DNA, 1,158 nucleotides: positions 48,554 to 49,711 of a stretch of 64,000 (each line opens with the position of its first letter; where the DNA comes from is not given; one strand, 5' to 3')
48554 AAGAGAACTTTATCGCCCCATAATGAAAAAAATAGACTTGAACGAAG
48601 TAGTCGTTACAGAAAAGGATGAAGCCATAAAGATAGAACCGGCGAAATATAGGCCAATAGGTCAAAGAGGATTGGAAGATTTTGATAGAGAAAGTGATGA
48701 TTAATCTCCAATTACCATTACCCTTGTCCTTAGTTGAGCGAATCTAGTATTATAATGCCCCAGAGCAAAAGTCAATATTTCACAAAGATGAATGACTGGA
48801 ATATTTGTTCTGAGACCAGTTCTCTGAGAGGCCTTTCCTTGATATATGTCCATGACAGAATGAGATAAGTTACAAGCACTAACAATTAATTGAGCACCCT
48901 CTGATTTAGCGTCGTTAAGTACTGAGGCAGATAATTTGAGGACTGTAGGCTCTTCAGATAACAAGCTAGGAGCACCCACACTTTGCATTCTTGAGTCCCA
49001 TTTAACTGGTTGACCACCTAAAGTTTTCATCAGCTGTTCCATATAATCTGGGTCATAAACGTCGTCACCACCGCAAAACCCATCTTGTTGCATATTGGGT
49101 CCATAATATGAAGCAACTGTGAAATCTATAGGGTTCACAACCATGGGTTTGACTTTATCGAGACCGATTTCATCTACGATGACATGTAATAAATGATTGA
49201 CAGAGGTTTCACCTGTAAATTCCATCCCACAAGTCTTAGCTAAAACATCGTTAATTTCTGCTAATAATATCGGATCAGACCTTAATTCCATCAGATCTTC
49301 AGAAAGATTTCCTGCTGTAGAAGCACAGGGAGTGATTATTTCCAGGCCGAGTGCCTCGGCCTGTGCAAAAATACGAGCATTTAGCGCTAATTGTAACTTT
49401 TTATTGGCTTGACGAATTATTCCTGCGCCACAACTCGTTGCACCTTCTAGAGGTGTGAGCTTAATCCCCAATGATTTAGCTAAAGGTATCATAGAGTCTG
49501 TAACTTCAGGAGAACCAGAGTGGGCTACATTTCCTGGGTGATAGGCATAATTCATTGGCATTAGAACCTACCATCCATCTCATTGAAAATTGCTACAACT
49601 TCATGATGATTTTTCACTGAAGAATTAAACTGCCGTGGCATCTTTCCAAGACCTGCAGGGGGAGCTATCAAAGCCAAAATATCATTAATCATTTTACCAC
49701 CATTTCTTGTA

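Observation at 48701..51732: Two-gene unit: tandem-flavodoxin::SdhB-like fusion coupled to an HdrB/SdhE-like protein, both stripped of Fe-S cysteines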

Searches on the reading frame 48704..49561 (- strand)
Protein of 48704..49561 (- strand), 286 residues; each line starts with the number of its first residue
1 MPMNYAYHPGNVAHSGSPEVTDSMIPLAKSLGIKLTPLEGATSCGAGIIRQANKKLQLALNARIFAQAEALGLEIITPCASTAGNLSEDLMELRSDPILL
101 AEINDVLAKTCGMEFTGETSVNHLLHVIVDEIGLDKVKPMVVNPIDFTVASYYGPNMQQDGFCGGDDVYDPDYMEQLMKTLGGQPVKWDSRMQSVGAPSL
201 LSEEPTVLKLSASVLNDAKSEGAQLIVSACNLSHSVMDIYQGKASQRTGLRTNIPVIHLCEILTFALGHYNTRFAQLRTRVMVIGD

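Call 3: search_protein_families(library=pfam, proteins=[window:48704-49561:-], max_evalue=1)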
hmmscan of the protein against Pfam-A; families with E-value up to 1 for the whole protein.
window:48704-49561:- (286 aa): 2 families
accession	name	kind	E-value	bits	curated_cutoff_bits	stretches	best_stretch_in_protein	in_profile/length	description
PF02754.22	CCG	-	1.7e-09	38.1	20.6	1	5-81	1-79/85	Cysteine-rich domain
PF01177.27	Asp_Glu_race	-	0.056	13.7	31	1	213-274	55-111/211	Asp/Glu/Hydantoin racemase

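Call 4: search_protein_families(library=ncbifam, proteins=[window:48704-49561:-], max_evalue=1)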
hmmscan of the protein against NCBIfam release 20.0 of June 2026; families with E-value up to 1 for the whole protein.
window:48704-49561:- (286 aa): 4 families
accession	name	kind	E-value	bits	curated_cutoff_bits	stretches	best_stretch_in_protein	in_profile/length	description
TIGR03288.1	CoB_CoM_SS_B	equivalog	3.6e-37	128.2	345.15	1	5-272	2-272/290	CoB--CoM heterodisulfide reductase subunit B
NF042965.1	MFR_anch_SdhE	equivalog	3.7e-33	115.3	500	1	4-271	2-266/282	8-methylmenaquinol:fumarate reductase membrane anchor subunit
NF041780.1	hetero_SS_HdrB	equivalog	5.7e-06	25.8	450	1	58-279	61-293/304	ferredoxin:CoB-CoM heterodisulfide reductase subunit HdrB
NF004898.0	PRK06259.1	equivalog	0.18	10.4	385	1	9-110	268-367/488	fumarate reductase (CoM/CoB) subunit TfrB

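Call 8: find_homologous_proteins(query=window:48704-49561:-, max_evalue=0.001)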
Query window:48704-49561:- (286 aa): 531 proteins with E <= 0.001 among 1488 candidates; the best 120 are listed.
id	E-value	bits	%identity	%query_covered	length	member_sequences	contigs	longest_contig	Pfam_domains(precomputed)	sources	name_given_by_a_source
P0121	1.2e-177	607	93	100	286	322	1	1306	PF02754.22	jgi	-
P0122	1.5e-175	600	92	100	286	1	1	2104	PF02754.22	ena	-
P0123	2.0e-174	596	92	100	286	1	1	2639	PF02754.22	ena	-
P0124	2.7e-174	596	92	100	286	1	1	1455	PF02754.22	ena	-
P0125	5.7e-174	595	92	100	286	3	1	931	PF02754.22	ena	-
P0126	1.9e-167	574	89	100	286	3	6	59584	PF02754.22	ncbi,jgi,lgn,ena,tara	tara:strand:+ start:4028 stop:4888 length:861 start_codon:yes stop_codon:yes gene_type:complete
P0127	8.6e-167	571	90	100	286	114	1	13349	PF02754.22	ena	-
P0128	2.8e-164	563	85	100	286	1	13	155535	PF02754.22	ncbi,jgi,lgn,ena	jgi:succinate dehydrogenase / fumarate reductase cytochrome b subunit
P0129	3.8e-164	563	84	100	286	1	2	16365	PF02754.22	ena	-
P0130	2.2e-163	560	99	90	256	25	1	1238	PF02754.22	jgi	jgi:succinate dehydrogenase / fumarate reductase cytochrome b subunit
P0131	2.6e-163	560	85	100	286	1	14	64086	PF02754.22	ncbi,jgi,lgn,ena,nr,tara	ncbi:MAG: CoB--CoM heterodisulfide reductase iron-sulfur subunit B family protein [Candidatus Poseid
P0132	6.9e-163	559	84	100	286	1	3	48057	PF02754.22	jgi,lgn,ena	jgi:succinate dehydrogenase / fumarate reductase cytochrome b subunit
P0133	2.0e-161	554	84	100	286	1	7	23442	PF02754.22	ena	-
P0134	3.7e-161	553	85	99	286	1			PF02754.22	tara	tara:strand:- start:2081 stop:2941 length:861 start_codon:yes stop_codon:yes gene_type:complete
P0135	7.8e-161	552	85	99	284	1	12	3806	PF02754.22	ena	-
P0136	1.5e-160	551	85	100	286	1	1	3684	PF02754.22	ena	-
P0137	2.0e-160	550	85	100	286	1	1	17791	PF02754.22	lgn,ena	-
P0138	2.0e-160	550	85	100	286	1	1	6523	PF02754.22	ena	-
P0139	2.4e-160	550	84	100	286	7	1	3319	PF02754.22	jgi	jgi:heterodisulfide reductase subunit B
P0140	5.3e-160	549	84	99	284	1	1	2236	PF02754.22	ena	-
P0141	5.8e-160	549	84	100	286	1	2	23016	PF02754.22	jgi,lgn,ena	-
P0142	7.1e-160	549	84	100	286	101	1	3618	PF02754.22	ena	-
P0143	7.4e-160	549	84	100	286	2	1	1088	PF02754.22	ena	-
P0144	7.4e-160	549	84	100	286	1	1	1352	PF02754.22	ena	-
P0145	7.4e-160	549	84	100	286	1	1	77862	PF02754.22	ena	-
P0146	2.1e-159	547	84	100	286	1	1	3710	PF02754.22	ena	-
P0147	2.1e-159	547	84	100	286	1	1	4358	PF02754.22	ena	-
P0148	2.3e-159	547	85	99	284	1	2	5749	PF02754.22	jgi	jgi:succinate dehydrogenase / fumarate reductase cytochrome b subunit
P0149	7.1e-159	545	84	100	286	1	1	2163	PF02754.22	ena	-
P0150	1.3e-158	545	83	100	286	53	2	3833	PF02754.22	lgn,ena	-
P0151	4.9e-158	543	84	100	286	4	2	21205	PF02754.22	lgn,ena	-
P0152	1.4e-157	541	84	100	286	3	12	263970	PF02754.22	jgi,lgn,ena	-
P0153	2.3e-157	540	82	100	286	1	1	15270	PF02754.22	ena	-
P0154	5.8e-157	539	81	100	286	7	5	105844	PF02754.22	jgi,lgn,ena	-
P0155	6.8e-157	539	81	100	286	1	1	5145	PF02754.22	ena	-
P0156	6.8e-157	539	81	100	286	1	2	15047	PF02754.22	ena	-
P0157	1.3e-156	538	81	100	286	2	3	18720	PF02754.22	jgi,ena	-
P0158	8.0e-152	522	85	95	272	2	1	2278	PF02754.22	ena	-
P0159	6.7e-151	519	97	84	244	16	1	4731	PF02754.22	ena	-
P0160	1.3e-149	515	82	96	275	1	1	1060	PF02754.22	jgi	-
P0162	2.1e-142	491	67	100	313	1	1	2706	PF02754.22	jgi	-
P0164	3.3e-138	478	73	100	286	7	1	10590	PF02754.22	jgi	jgi:succinate dehydrogenase / fumarate reductase cytochrome b subunit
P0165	1.9e-137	475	73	100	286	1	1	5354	PF02754.22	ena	-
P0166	5.0e-137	474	72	100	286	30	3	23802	PF02754.22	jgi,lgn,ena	jgi:succinate dehydrogenase / fumarate reductase cytochrome b subunit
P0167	5.1e-137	474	73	100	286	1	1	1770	PF02754.22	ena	-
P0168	8.4e-134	463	70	100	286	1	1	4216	PF02754.22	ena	-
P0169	8.5e-134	463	70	100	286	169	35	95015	PF02754.22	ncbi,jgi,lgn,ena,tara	tara:strand:+ start:36 stop:896 length:861 start_codon:yes stop_codon:yes gene_type:complete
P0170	2.0e-133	462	70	100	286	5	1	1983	PF02754.22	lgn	-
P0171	4.2e-133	461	70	100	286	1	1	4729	PF02754.22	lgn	-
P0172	4.7e-133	461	69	100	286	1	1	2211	PF02754.22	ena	-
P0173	8.0e-133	460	70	100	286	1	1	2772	PF02754.22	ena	-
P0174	8.0e-133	460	70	100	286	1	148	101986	PF02754.22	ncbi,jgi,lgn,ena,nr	ncbi:MAG: heterodisulfide reductase-related iron-sulfur binding cluster [Candidatus Thermoplasmatota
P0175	9.0e-133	460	69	100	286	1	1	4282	PF02754.22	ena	-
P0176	9.1e-133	460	69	100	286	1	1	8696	PF02754.22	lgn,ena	-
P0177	1.2e-132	459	69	100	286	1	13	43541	PF02754.22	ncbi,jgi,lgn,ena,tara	tara:strand:+ start:6100 stop:6960 length:861 start_codon:yes stop_codon:yes gene_type:complete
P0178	1.5e-132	459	70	100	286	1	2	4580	PF02754.22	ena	-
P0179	1.7e-132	459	69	100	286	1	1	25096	PF02754.22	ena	-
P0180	1.7e-132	459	69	100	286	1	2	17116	PF02754.22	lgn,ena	-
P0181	2.1e-132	459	70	100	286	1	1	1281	PF02754.22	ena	-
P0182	2.1e-132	459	70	100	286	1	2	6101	PF02754.22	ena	-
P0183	2.1e-132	459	70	100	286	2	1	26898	PF02754.22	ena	-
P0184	2.3e-132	458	70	100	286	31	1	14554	PF02754.22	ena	-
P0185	2.3e-132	458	69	100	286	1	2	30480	PF02754.22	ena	-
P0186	2.3e-132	458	69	100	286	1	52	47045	PF02754.22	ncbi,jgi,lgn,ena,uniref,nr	ncbi:MAG: heterodisulfide reductase-related iron-sulfur binding cluster [Candidatus Poseidoniales ar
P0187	2.4e-132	458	69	100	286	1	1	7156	PF02754.22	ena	-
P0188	2.9e-132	458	70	100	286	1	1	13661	PF02754.22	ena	-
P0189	2.9e-132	458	70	100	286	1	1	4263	PF02754.22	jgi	-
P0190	3.1e-132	458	69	100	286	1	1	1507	PF02754.22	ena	-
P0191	3.2e-132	458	69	100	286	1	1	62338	PF02754.22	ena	-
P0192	3.2e-132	458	69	100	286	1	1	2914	PF02754.22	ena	-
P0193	3.2e-132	458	69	100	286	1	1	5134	PF02754.22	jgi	-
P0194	3.2e-132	458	68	100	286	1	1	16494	PF02754.22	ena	-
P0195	3.3e-132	458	69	100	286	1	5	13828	PF02754.22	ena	-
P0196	4.0e-132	458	70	100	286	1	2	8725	PF02754.22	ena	-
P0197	4.0e-132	458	69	100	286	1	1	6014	PF02754.22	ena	-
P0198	4.1e-132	458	69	100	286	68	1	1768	PF02754.22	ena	-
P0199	4.3e-132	458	69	100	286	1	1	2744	PF02754.22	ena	-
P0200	4.4e-132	458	69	100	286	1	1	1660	PF02754.22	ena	-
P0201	6.0e-132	457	69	100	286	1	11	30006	PF02754.22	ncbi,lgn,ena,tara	tara:strand:- start:1890 stop:2750 length:861 start_codon:yes stop_codon:yes gene_type:complete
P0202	6.2e-132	457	69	100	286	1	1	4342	PF02754.22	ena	-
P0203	6.2e-132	457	69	100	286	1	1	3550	PF02754.22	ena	-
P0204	7.5e-132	457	70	100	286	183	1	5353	PF02754.22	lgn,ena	-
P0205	7.7e-132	457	70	100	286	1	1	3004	PF02754.22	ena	-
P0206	7.7e-132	457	70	100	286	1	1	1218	PF02754.22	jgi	jgi:succinate dehydrogenase / fumarate reductase cytochrome b subunit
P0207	8.5e-132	457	68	100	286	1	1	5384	PF02754.22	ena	-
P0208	8.8e-132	457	69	100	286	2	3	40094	PF02754.22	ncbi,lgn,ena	-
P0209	1.2e-131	456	83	84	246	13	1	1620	PF02754.22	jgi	jgi:succinate dehydrogenase / fumarate reductase cytochrome b subunit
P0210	1.2e-131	456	68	100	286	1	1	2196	PF02754.22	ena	-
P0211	1.2e-131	456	69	100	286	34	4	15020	PF02754.22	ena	-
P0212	1.5e-131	456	71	99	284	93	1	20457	PF02754.22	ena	-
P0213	1.5e-131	456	70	100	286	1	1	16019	PF02754.22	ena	-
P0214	1.5e-131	456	69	100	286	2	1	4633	PF02754.22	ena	-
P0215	1.7e-131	456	69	100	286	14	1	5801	PF02754.22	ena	-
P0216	1.7e-131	456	69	100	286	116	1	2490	PF01177.28,PF02754.22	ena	-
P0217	2.3e-131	455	69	100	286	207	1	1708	PF02754.22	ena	-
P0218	2.8e-131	455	69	100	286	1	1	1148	PF02754.22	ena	-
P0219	2.9e-131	455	69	100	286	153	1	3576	PF02754.22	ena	-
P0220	3.1e-131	455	68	100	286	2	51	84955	PF02754.22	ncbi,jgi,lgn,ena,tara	ncbi:MAG: heterodisulfide reductase-related iron-sulfur binding cluster [Candidatus Thalassarchaeum 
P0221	4.2e-131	454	68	100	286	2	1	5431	PF02754.22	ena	-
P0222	4.3e-131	454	68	100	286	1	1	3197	PF02754.22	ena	-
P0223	6.0e-131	454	68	100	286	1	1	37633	PF02754.22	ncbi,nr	ncbi:MAG: hypothetical protein CND01_02495 [Marine Group II euryarchaeote MED-G34]|nr:MAG: hypotheti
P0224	6.0e-131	454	68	100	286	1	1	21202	PF02754.22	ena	-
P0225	7.0e-131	454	67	100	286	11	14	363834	PF02754.22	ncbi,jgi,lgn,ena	jgi:succinate dehydrogenase / fumarate reductase cytochrome b subunit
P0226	7.3e-131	454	69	100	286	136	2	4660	PF02754.22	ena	-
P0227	1.0e-130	453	69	100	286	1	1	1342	PF02754.22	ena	-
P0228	1.3e-130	453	67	100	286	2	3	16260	PF02754.22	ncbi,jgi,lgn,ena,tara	tara:strand:+ start:639 stop:1499 length:861 start_codon:yes stop_codon:yes gene_type:complete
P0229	1.5e-130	453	68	100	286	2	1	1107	PF02754.22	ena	-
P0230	1.6e-130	452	68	100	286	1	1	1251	PF02754.22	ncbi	-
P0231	2.4e-130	452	66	100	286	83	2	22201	PF02754.22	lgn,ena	-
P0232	2.7e-130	452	69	100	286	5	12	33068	PF02754.22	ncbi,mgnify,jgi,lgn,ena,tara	mgnify:CR=1 FL=1|tara:strand:+ start:1242 stop:2102 length:861 start_codon:yes stop_codon:yes gene_t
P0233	5.1e-130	451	69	100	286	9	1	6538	PF02754.22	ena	-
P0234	5.7e-130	451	68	100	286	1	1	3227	PF02754.22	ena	-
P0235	9.4e-130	450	68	100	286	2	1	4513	PF02754.22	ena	-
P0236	9.7e-130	450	69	100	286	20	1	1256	PF02754.22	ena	-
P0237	1.3e-129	449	69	100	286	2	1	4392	PF01177.28,PF02754.22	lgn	-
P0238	1.4e-129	449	68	100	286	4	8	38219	PF02754.22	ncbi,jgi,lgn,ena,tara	tara:strand:+ start:4140 stop:5000 length:861 start_codon:yes stop_codon:yes gene_type:complete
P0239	1.4e-129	449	68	100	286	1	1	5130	PF02754.22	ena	-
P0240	1.8e-129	449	68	100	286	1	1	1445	PF02754.22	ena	-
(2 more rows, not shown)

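Call 10: search_solved_structures(query=window:48704-49561:-, max_evalue=0.01, show_alignments=3)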
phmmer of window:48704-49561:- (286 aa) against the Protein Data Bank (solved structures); distinct sequences matched with E-value up to 0.01: 5.
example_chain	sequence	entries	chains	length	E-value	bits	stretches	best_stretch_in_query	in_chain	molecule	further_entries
8rvv_B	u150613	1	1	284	2.9e-32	115.4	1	4-268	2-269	H(2):CoB-CoM heterodisulfide,ferredoxin reductase subunit B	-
8rvu_b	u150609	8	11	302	3.5e-32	115.1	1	4-268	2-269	H(2):CoB-CoM heterodisulfide,ferredoxin reductase subunit B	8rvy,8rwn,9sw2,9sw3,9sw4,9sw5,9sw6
9sfi_C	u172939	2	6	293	1.8e-26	96.4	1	4-269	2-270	H(2)/formate:CoB-CoM heterodisulfide,ferredoxin reductase subunit B2 | Heterodisulfide reductase subunit B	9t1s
5odc_B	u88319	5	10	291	1.3e-23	87.1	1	5-269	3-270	Heterodisulfide reductase, subunit B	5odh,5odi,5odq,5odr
7bkb_B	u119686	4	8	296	1e-20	77.5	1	4-268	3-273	CoB--CoM heterodisulfide reductase subunit B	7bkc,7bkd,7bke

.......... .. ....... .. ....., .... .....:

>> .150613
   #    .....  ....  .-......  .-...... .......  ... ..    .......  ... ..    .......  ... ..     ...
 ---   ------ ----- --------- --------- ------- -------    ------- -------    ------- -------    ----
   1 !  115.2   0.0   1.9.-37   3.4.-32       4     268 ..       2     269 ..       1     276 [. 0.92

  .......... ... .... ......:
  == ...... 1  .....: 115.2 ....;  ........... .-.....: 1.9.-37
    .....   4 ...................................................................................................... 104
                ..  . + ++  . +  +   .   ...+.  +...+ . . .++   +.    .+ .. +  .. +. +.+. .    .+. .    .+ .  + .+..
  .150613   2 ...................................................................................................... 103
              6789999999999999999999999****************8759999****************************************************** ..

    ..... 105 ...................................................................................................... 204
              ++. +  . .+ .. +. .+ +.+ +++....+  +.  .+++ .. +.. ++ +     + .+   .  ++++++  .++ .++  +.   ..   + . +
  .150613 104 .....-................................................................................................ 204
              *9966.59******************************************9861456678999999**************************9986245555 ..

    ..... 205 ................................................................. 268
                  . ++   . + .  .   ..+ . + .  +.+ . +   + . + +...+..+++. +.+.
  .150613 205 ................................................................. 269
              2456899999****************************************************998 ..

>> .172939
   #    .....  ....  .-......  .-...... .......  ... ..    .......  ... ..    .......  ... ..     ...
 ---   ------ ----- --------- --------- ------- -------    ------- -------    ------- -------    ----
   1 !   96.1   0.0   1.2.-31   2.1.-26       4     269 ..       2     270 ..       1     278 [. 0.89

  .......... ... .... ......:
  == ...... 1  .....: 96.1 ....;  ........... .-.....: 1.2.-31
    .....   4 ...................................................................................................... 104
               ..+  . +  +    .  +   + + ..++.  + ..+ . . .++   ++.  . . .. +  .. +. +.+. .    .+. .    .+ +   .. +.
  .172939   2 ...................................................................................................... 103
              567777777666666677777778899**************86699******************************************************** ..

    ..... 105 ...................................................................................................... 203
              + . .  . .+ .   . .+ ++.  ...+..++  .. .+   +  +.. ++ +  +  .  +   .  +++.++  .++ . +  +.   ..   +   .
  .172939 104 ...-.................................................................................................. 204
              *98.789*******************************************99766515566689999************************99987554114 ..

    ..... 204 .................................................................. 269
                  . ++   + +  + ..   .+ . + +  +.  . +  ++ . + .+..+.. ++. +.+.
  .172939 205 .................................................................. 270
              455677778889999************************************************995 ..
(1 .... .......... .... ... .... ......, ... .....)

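Call 35: predict_structure(alignment_id=A2)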
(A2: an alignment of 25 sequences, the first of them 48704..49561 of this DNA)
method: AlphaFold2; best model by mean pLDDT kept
length: 286 residues; sequences in the alignment: 25
mean_pLDDT: 81.3   pTM: 0.83
mean pLDDT of the five models: 81.3, 78.1, 77.7, 60.1, 59.0
residues with pLDDT >= 90: 111; 70-90: 115; 50-70: 41; < 50: 19
segments of 3 or more residues with pLDDT < 50: 276-286
pLDDT, mean of each block of 10 residues (from residue 1): 83 66 87 91 64 83 94 91 85 94 95 92 89 93 91 64 51 85 89 65 73 92 91 79 86 87 87 50 44
secondary structure, 60 per line:
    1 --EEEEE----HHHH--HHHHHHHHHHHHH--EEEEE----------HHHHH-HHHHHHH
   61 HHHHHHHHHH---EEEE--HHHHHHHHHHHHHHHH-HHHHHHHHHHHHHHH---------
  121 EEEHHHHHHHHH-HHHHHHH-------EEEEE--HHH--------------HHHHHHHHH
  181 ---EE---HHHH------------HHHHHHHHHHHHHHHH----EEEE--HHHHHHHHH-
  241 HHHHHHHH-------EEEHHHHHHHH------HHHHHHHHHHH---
elements in order: E3-7 H12-15 H18-30 E33-37 H48-52 H54-70 E74-77 H80-95 H97-111 E121-123 H124-132 H134-140 E148-152 H172-180 H189-192 H205-220 E225-228 H231-239 H241-248 E256-258 H259-266 H273-283

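Call 40: fold_search(model_id=the predicted structure, library=pdb)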
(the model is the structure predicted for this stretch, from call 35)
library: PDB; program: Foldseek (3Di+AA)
matches with E <= 10: 1018; with E <= 0.001: 9
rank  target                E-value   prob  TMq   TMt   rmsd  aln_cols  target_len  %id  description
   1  7bkb_B                4.4e-19  1.00  0.87  0.84   3.3       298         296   26  Formate dehydrogenase - heterodisulfide reductase - formylmethanofuran dehydrogenase complex from Methanospirillum hun (released 2021-09-29)
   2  8rwn_B                1.6e-18  1.00  0.85  0.86   2.6       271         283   29  CryoEM structure of the Hdr(ABC)2 subunits of the Elp-Hdr complex of Methanothermobacter marburgensis (released 2025-05-14)
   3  8rvy_B                3.8e-18  1.00  0.86  0.85   2.5       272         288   29  CryoEM structure of the Elp-Hdr complex of Methanothermobacter marburgensis state 1 (composite structure) (released 2025-05-14)
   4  8rvy_b                5.3e-18  1.00  0.85  0.85   2.5       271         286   29  CryoEM structure of the Elp-Hdr complex of Methanothermobacter marburgensis state 1 (composite structure) (released 2025-05-14)
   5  8rvu_B                5.9e-18  1.00  0.89  0.89   2.7       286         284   28  CryoEM structure of the Elp-Hdr complex of Methanothermobacter marburgensis state 2 (composite structure) (released 2025-05-14)
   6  5odc_B                2.8e-17  1.00  0.86  0.85   2.7       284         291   25  Heterodisulfide reductase / [NiFe]-hydrogenase complex from Methanothermococcus thermolithotrophicus at 2.3 A resoluti (released 2017-08-30)
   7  3kwl                  8.9e-09  1.00  0.75  0.45   3.7       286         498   17  Crystal structure of a hypothetical protein from Helicobacter pylori (released 2010-12-01)
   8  9a6l_A                1.7e-07  1.00  0.62  0.74   4.8       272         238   16  Integrative model of LUTA-LUTB by crosslinking MS and deep learning (released 2024-09-18)
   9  9ojn                  2.6e-05  1.00  0.61  0.26   8.2       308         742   14  Structure of Mycobacterium smegmatis EtfD (released 2025-05-21)
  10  4ix1_F                1.1e-03  0.93  0.24  0.28  12.4       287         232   12  Crystal structure of hypothetical protein OPAG_01669 from Rhodococcus Opacus PD630, Target 016205 (released 2013-02-06)
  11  4ix1_A                1.6e-03  0.96  0.27  0.31  11.9       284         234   12  Crystal structure of hypothetical protein OPAG_01669 from Rhodococcus Opacus PD630, Target 016205 (released 2013-02-06)
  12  1jyf                  1.8e-03  0.89  0.26  0.27  11.8       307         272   11  Structure of the Dimeric Lac Repressor with an 11-residue C-terminal Deletion. (released 2001-10-18)
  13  4wt7_A                2.0e-03  0.95  0.29  0.29  10.1       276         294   11  Crystal structure of an ABC transporter solute binding protein (IPR025997) from Agrobacterium vitis (Avi_5165, Target  (released 2014-11-12)
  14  4ix1_E                2.2e-03  0.92  0.25  0.29  12.2       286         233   12  Crystal structure of hypothetical protein OPAG_01669 from Rhodococcus Opacus PD630, Target 016205 (released 2013-02-06)
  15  3dtv_D                2.5e-03  0.96  0.29  0.32  11.4       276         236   10  Crystal structure of arylmalonate decarboxylase (released 2009-07-21)
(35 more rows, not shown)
